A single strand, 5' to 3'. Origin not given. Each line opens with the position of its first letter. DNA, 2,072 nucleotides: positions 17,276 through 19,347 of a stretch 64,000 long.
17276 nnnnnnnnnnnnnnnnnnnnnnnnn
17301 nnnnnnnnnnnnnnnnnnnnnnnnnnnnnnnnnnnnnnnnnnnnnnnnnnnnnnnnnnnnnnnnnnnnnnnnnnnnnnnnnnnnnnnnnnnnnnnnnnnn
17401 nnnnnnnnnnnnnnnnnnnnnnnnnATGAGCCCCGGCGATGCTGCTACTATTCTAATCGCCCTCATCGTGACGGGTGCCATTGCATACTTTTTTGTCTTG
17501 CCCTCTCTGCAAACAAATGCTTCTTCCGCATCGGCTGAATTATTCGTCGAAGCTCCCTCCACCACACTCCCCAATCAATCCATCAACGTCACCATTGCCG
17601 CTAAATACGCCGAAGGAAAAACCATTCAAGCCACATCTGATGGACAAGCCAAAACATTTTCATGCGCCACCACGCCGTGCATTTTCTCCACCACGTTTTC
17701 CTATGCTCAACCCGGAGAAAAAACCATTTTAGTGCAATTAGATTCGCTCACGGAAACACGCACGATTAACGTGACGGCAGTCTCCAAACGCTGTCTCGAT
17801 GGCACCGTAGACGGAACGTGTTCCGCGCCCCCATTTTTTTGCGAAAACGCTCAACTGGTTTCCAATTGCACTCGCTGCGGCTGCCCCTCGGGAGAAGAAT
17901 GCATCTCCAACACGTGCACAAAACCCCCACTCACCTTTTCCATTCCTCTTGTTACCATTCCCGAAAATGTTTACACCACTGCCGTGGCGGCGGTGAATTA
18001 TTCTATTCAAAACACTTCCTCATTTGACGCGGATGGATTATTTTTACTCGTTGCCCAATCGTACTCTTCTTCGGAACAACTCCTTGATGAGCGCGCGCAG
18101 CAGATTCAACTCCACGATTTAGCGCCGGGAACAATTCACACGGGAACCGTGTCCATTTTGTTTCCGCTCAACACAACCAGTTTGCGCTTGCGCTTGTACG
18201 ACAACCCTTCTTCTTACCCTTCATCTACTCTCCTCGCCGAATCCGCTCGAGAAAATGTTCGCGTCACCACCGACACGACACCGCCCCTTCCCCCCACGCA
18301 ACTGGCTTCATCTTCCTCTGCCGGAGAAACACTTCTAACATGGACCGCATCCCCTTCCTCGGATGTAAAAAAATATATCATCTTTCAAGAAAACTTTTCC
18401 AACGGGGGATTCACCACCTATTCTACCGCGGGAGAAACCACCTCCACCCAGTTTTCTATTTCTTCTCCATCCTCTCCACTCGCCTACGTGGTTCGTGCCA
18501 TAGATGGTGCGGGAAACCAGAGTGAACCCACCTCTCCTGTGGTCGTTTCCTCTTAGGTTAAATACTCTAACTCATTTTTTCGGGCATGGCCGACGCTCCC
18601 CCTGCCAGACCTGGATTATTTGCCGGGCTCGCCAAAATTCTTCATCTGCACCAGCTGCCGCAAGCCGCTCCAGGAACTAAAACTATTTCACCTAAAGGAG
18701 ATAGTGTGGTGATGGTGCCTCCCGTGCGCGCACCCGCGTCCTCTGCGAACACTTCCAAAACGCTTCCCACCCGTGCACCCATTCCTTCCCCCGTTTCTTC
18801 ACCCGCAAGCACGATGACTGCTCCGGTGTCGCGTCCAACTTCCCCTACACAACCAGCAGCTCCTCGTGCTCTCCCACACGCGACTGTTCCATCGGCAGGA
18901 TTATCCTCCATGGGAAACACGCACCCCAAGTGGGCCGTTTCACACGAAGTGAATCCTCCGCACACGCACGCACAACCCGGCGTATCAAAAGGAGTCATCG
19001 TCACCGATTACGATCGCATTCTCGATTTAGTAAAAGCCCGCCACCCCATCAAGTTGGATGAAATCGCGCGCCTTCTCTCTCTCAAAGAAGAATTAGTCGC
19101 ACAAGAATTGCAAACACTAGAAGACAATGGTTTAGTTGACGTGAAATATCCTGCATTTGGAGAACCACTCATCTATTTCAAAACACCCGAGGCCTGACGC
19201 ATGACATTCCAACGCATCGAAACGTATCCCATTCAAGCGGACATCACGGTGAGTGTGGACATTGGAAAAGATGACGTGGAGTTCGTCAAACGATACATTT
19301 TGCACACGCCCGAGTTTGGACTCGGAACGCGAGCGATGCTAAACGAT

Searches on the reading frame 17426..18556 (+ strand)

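Call 81: search_protein_families(library=pfam, proteins=[window:17426-18556:+], max_evalue=0.01)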
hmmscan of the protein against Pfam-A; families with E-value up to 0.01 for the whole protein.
window:17426-18556:+ (376 aa): 1 family
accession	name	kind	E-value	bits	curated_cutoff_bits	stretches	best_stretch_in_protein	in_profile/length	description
PF23619.1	Ig_VWA7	-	0.00086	19.9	27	0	32-65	57-90/104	VWA7 Ig-like domain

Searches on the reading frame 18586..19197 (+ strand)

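Call 3: search_protein_families(library=pfam, proteins=[window:18586-19197:+], max_evalue=0.1)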
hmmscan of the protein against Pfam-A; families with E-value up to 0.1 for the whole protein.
window:18586-19197:+ (203 aa): 4 families
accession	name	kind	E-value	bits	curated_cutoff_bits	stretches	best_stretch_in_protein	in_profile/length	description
PF25212.1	HVO_A0114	-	0.0017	18.5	27.6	1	144-187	26-69/84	HVO_A0114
PF01047.28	MarR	-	0.017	15.4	24.6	1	144-185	7-48/59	MarR family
PF13545.12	HTH_Crp_2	-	0.048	14.1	27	1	153-186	21-54/70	Crp-like helix-turn-helix domain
PF01325.25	Fe_dep_repress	-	0.074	13.7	26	0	145-187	13-55/60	Iron dependent repressor, N-terminal DNA binding domain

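Call 4: search_protein_families(library=ncbifam, proteins=[window:18586-19197:+], max_evalue=0.1)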
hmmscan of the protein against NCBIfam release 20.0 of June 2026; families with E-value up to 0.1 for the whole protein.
window:18586-19197:+ (203 aa): 4 families
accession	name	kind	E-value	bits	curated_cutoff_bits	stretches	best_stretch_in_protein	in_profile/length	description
NF033788.1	HTH_metalloreg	subfamily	0.004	16.9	55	1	144-186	15-57/77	metalloregulator ArsR/SmtB family transcription factor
TIGR01884.1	cas_HTH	subfamily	0.0093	15.4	60.2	1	145-187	147-189/202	CRISPR-associated CARF protein Csa3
NF040939.2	trans_reg_lrs14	equivalog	0.01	15.9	90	1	140-185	22-67/103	Lrs14 family HTH-type transcriptional regulator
NF053704.1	TransRegCcpNBacil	equivalog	0.031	13.7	260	1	143-187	8-52/208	transcriptional regulator CcpN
